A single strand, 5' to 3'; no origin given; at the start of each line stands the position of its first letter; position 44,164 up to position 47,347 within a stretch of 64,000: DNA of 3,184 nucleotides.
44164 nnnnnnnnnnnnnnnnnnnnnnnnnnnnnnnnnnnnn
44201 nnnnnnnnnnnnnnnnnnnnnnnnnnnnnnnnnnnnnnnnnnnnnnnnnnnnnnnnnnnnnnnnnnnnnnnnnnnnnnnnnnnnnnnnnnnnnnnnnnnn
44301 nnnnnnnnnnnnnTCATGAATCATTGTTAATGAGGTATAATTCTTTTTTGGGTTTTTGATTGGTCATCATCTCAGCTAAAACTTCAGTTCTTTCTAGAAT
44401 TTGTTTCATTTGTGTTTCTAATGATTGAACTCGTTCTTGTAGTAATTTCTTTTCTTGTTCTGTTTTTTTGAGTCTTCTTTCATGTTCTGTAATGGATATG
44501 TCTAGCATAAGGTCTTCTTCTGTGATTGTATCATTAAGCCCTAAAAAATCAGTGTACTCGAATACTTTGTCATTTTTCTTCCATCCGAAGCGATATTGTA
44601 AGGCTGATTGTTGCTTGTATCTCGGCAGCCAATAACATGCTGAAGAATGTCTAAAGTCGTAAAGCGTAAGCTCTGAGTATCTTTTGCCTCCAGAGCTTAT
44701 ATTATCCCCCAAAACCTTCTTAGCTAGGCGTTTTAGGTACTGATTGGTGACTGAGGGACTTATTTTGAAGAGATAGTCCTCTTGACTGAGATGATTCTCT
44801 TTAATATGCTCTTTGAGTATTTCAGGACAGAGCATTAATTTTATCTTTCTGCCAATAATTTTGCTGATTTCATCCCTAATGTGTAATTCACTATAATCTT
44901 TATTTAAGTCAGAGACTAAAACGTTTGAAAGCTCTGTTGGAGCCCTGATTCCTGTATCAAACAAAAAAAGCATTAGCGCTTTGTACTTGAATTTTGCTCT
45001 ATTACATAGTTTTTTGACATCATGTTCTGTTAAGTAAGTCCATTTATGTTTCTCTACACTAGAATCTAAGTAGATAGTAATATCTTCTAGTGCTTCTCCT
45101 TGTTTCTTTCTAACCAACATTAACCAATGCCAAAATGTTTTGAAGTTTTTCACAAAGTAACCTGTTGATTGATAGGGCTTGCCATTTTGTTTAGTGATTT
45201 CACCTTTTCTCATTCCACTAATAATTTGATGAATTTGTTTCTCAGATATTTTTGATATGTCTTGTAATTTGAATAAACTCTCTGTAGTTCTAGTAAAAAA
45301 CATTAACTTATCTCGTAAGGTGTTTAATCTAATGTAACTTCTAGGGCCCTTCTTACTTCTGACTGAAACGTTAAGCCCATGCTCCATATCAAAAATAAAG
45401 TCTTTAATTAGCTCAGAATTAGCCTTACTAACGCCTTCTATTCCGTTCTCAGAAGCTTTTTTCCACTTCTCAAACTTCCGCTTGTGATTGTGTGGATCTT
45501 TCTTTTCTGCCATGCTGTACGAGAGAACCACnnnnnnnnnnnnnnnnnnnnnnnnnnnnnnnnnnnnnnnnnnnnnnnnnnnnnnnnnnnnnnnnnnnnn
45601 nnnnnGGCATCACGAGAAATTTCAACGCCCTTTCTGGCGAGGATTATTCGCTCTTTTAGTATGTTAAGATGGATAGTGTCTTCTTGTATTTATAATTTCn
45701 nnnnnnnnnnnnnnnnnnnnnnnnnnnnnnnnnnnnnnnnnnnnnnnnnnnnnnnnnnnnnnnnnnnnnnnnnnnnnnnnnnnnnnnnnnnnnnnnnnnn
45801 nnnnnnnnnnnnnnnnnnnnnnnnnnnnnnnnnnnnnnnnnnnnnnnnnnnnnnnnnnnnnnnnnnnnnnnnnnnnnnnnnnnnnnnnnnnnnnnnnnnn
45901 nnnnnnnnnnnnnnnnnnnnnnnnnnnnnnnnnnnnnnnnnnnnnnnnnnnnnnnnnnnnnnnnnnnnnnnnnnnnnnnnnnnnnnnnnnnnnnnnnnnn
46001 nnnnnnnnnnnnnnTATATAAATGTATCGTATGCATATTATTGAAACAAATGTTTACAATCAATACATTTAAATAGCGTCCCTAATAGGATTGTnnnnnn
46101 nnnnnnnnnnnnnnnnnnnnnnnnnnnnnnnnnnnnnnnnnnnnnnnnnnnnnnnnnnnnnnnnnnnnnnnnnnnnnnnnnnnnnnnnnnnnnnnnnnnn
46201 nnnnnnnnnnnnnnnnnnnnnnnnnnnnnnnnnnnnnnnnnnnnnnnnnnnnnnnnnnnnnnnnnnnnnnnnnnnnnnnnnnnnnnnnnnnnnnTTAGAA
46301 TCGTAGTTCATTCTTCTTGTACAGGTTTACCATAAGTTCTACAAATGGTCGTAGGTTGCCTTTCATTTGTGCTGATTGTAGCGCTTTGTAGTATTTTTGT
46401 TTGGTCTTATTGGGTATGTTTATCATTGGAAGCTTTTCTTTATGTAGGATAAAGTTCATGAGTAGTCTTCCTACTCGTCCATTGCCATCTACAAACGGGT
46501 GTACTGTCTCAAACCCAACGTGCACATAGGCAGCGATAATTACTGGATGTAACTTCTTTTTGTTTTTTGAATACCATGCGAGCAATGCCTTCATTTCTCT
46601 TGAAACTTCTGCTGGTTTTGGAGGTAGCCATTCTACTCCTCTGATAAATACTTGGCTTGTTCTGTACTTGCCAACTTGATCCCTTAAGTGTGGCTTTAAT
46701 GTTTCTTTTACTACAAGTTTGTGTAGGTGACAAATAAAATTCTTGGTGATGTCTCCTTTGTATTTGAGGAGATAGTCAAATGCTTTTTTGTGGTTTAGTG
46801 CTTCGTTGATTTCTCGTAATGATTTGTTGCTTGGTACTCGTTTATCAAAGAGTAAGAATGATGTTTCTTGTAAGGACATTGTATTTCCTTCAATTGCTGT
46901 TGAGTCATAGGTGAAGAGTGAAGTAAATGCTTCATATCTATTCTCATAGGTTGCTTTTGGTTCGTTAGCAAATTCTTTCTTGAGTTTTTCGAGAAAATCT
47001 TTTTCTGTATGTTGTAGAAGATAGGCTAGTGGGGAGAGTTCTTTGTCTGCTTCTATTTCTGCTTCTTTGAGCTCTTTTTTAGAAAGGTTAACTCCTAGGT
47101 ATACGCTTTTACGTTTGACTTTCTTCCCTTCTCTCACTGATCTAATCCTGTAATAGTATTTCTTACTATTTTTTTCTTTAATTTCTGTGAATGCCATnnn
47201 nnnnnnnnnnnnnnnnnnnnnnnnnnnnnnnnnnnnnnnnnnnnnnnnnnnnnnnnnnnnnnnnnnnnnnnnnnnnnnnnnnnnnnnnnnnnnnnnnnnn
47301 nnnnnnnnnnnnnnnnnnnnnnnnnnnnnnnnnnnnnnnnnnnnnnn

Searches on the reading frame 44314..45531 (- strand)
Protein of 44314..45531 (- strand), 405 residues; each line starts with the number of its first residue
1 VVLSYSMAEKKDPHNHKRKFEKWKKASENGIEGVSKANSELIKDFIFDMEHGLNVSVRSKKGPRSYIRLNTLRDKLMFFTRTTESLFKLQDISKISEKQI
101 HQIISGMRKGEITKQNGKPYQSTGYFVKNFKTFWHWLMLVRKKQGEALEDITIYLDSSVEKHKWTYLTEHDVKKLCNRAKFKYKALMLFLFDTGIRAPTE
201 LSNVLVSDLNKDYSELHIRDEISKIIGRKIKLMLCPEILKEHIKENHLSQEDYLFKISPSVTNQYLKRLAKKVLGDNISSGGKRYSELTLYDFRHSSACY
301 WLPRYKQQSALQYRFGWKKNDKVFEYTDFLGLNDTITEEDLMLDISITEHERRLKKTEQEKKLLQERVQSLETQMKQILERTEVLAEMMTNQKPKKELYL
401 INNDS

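Call 30: search_protein_families(library=pfam, proteins=[window:44314-45531:-], max_evalue=0.001)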
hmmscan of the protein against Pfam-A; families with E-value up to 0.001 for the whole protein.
window:44314-45531:- (405 aa): 1 family
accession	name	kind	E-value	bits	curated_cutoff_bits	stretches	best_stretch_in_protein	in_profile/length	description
PF00589.27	Phage_integrase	-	1.5e-06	28.5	27.1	1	166-328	2-167/172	Phage integrase family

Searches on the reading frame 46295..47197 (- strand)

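Call 30: search_protein_families(library=pfam, proteins=[window:46295-47197:-], max_evalue=0.001)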
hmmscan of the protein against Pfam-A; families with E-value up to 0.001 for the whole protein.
window:46295-47197:- (300 aa): 1 family
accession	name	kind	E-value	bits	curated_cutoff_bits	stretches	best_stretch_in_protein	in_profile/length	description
PF02661.23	Fic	-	2.3e-23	83.3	24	1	150-251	2-93/93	Fic/DOC family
